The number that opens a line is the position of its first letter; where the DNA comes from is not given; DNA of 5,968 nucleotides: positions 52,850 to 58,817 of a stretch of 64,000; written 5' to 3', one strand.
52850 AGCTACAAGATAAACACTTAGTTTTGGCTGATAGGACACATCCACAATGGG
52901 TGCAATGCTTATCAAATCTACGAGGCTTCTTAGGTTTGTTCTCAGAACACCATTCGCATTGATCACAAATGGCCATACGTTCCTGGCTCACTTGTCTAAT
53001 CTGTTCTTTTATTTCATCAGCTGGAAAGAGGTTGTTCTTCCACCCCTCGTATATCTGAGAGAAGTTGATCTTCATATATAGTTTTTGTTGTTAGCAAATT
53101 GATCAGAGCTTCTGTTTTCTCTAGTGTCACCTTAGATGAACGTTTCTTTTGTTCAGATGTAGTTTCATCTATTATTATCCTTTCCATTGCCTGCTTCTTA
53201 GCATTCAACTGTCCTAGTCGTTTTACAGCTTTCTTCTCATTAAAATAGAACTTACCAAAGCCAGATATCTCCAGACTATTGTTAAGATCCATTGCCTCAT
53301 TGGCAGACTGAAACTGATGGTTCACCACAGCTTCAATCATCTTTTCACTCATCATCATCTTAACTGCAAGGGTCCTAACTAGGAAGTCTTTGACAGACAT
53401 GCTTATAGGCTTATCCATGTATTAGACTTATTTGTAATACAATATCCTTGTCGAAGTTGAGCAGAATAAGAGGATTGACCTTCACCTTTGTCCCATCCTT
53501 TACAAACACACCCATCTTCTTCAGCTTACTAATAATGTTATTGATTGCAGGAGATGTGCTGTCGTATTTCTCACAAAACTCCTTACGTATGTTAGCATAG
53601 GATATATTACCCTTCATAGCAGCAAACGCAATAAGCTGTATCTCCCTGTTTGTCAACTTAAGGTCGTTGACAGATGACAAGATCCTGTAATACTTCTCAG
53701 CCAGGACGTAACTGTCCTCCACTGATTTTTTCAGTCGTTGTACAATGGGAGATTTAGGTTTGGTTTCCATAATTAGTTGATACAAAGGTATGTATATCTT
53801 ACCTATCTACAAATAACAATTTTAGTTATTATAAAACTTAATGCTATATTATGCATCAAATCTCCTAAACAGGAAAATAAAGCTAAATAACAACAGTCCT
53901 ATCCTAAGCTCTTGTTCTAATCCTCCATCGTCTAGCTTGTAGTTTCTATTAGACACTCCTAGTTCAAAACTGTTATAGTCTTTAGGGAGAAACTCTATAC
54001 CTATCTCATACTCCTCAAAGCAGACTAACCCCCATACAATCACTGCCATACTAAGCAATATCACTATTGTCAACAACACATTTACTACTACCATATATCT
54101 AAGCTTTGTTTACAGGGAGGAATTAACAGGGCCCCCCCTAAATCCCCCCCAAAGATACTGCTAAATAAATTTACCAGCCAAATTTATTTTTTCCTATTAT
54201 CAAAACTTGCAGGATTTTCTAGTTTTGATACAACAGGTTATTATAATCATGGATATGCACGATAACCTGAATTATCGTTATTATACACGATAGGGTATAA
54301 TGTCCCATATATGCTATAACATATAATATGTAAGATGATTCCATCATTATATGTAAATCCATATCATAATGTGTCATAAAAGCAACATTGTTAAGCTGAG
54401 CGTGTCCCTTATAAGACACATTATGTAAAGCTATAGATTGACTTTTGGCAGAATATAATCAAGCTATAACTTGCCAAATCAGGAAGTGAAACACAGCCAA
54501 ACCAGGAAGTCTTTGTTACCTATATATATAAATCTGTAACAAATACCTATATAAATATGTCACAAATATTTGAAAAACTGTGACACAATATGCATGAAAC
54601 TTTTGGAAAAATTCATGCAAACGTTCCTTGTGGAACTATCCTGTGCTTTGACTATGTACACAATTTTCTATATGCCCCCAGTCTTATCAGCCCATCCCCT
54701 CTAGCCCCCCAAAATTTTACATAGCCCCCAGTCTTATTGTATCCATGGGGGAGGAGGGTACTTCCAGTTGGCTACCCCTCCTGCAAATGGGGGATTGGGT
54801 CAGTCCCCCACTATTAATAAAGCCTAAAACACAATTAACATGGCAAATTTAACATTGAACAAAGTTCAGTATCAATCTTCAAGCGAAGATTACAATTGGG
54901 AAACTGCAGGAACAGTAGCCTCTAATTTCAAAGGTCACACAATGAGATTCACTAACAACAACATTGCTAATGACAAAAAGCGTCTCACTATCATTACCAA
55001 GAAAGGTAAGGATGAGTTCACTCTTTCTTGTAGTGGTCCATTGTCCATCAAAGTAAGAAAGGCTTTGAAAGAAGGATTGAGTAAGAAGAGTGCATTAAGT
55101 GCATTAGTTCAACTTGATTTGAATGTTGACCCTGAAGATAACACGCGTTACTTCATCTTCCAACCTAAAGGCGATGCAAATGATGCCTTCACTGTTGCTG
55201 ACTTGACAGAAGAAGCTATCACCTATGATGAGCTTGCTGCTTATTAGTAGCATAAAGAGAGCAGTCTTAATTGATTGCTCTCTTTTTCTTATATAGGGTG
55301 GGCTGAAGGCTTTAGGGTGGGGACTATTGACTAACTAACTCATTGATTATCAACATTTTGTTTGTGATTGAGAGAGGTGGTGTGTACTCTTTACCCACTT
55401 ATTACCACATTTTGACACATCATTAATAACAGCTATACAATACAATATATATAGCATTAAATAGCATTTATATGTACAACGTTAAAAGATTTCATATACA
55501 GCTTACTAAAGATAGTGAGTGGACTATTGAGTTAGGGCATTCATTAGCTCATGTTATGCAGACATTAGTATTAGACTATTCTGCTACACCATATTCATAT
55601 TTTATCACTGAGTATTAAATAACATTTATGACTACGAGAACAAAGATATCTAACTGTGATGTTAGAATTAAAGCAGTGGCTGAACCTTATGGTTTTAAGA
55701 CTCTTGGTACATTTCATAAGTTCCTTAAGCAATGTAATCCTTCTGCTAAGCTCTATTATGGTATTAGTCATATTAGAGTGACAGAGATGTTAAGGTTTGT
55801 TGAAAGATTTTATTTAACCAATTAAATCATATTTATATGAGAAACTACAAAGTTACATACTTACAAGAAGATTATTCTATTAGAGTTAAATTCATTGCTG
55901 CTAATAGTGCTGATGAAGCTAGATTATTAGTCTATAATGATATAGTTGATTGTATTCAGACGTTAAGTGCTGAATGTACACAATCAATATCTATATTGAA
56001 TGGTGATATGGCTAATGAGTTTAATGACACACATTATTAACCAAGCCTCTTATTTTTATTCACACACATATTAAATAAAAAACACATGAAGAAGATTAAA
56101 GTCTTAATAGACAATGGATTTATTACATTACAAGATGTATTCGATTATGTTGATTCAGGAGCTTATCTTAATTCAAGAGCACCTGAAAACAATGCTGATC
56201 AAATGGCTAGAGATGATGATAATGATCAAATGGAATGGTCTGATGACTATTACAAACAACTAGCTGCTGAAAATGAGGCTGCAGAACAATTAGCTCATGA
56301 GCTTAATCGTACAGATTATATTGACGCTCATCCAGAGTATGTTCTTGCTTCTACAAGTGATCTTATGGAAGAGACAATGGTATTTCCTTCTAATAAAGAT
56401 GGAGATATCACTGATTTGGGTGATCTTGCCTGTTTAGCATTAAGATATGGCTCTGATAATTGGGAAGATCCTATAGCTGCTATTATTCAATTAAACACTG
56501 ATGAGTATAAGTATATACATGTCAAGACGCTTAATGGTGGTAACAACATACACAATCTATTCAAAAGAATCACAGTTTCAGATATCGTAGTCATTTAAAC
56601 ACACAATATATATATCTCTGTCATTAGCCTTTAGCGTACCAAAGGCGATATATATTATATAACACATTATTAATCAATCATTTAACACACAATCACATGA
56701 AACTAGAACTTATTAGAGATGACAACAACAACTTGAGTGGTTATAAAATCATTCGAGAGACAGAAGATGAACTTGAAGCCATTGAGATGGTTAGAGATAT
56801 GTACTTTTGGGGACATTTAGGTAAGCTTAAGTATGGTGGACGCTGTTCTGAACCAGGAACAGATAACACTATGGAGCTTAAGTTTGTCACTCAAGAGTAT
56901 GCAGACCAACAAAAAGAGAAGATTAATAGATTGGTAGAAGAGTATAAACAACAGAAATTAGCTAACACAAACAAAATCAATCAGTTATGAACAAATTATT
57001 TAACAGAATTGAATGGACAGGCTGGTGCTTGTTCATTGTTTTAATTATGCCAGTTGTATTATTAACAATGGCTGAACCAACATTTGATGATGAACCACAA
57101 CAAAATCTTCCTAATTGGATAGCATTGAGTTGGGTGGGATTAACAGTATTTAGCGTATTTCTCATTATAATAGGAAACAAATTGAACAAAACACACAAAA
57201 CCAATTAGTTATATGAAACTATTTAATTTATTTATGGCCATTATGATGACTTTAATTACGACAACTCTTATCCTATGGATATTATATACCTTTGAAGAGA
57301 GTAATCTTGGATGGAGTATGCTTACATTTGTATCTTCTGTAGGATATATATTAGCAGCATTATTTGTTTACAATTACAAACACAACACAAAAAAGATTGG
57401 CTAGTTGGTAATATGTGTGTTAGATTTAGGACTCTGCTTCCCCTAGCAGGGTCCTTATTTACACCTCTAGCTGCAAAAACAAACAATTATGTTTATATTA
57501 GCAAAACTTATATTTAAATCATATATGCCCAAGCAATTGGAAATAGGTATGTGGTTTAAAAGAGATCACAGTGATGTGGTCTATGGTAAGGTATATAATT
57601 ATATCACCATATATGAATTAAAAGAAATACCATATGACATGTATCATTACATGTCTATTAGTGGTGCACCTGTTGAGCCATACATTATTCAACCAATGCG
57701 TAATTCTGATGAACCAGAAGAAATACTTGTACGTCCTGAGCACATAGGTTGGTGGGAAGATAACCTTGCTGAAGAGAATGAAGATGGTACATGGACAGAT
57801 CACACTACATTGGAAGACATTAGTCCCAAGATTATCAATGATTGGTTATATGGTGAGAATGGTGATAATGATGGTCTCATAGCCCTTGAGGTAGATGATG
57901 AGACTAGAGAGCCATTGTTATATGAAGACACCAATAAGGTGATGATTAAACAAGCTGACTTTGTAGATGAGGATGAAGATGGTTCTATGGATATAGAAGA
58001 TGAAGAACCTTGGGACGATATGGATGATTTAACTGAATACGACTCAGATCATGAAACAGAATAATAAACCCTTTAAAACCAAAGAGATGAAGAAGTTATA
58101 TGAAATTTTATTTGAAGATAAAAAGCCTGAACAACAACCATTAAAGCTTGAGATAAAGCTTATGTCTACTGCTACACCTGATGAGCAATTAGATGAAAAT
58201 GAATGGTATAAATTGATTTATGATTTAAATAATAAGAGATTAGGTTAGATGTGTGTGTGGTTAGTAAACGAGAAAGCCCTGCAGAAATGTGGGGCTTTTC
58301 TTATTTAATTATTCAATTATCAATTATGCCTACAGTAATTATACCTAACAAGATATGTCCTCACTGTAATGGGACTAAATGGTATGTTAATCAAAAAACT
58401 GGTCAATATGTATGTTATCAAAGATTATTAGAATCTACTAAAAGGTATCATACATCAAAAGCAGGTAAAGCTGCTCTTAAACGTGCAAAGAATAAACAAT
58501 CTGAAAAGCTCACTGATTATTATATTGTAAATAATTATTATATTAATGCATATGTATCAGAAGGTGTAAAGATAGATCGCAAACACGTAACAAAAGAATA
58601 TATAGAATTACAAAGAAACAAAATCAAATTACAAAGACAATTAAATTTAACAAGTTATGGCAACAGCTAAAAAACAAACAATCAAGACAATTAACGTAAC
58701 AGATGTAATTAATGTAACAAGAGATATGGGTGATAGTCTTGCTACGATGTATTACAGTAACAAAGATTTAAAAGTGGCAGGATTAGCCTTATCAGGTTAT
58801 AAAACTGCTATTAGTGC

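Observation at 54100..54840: Divergent control region with iteron-like repeat arrays, C7 homopolymers and GC-rich direct repeats. Candidate origin or early-promoter hub.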

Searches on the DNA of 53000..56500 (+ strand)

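Call 7: search_dna_similar(query=window:53000-56500:+, collection=phages, mode=distant, max_rows=30)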
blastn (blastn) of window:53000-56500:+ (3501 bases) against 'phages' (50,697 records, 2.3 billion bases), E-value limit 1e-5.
No match.

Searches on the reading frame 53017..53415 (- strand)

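Call 11: search_protein_families(library=phrogs, proteins=[window:53017-53415:-], max_evalue=0.01)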
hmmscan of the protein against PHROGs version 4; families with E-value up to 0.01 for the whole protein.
window:53017-53415:- (132 aa): 1 family
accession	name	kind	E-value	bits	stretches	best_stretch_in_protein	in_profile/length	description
phrog_379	-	DNA, RNA and nucleotide metabolism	2.1e-05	25.1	1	8-71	31-94/138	DNA binding protein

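Call 42: search_protein_families(library=pfam, proteins=[window:53017-53415:-], max_evalue=0.01)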
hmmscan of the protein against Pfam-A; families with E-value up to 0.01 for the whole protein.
window:53017-53415:- (132 aa): 1 family
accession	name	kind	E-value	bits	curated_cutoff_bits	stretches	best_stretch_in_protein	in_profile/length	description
PF00216.26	Bac_DNA_binding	-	3e-07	31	22.4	1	9-63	3-57/90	Bacterial DNA-binding protein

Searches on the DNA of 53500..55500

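Call 6: search_rna_families(source=window, start=53500, end=55500, threshold=evalue, max_evalue=1)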
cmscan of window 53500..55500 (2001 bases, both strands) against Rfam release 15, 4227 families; matches with E-value up to 1: 3.
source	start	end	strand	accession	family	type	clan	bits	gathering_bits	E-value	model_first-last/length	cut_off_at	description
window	55241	55297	+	RF00249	mir-46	Gene; miRNA;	-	27.6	44.7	0.0078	1-85/85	no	mir-46/mir-47/mir-281 microRNA precursor family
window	55242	55298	-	RF00249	mir-46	Gene; miRNA;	-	23.2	44.7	0.11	1-85/85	no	mir-46/mir-47/mir-281 microRNA precursor family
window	54246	54394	-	RF00113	SIB_RNA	Gene; antitoxin;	-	21.4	56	0.29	1-147/147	no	Short Intergenic Abundant RNA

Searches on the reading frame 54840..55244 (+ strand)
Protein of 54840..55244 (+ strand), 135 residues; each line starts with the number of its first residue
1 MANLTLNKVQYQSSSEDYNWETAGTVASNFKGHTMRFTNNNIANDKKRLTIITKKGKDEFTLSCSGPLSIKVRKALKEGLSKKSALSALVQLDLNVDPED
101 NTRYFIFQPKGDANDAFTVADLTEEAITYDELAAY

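Call 10: find_related_loci(query=window:54840-55244:+, collection=viral_contigs, flank=4000)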
Query window:54840-55244:+ (135 aa) in viral_contigs; peptide patterns used: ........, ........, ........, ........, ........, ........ (x = any residue, [..] = any of these).
40 stretches matched a pattern, but none encodes a relative of the query by tblastn (E <= 1e-3).

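Call 11: search_protein_families(library=phrogs, proteins=[window:54840-55244:+], max_evalue=0.01)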
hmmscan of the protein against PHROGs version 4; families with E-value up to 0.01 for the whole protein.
window:54840-55244:+ (135 aa): 0 families

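Call 42: search_protein_families(library=pfam, proteins=[window:54840-55244:+], max_evalue=0.01)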
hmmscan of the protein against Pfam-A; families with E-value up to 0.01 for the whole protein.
window:54840-55244:+ (135 aa): 0 families

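Call 75: search_solved_structures(query=window:54840-55244:+, max_evalue=1)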
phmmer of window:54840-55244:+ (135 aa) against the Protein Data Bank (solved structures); distinct sequences matched with E-value up to 1: 0.

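Call 77: search_protein_families(library=ncbifam, proteins=[window:54840-55244:+], max_evalue=0.1)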
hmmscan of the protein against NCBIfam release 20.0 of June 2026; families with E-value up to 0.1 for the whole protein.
window:54840-55244:+ (135 aa): 0 families

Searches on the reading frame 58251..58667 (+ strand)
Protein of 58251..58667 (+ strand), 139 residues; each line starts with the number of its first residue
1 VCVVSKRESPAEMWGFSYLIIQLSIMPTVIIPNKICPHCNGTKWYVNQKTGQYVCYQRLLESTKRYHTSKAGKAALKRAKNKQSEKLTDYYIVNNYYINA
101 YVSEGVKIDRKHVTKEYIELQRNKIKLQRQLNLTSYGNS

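Call 42: search_protein_families(library=pfam, proteins=[window:58251-58667:+], max_evalue=0.01)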
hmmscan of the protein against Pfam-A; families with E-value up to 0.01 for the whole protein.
window:58251-58667:+ (139 aa): 2 families
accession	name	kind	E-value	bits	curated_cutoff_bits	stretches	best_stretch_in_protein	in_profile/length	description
PF08063.17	Zn_ribbon_PADR1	-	0.0057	16.9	25.1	1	34-56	3-23/42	PADR1 domain, zinc ribbon fold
PF08271.17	Zn_Ribbon_TF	-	0.0078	16.2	29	0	35-55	2-22/43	TFIIB zinc-binding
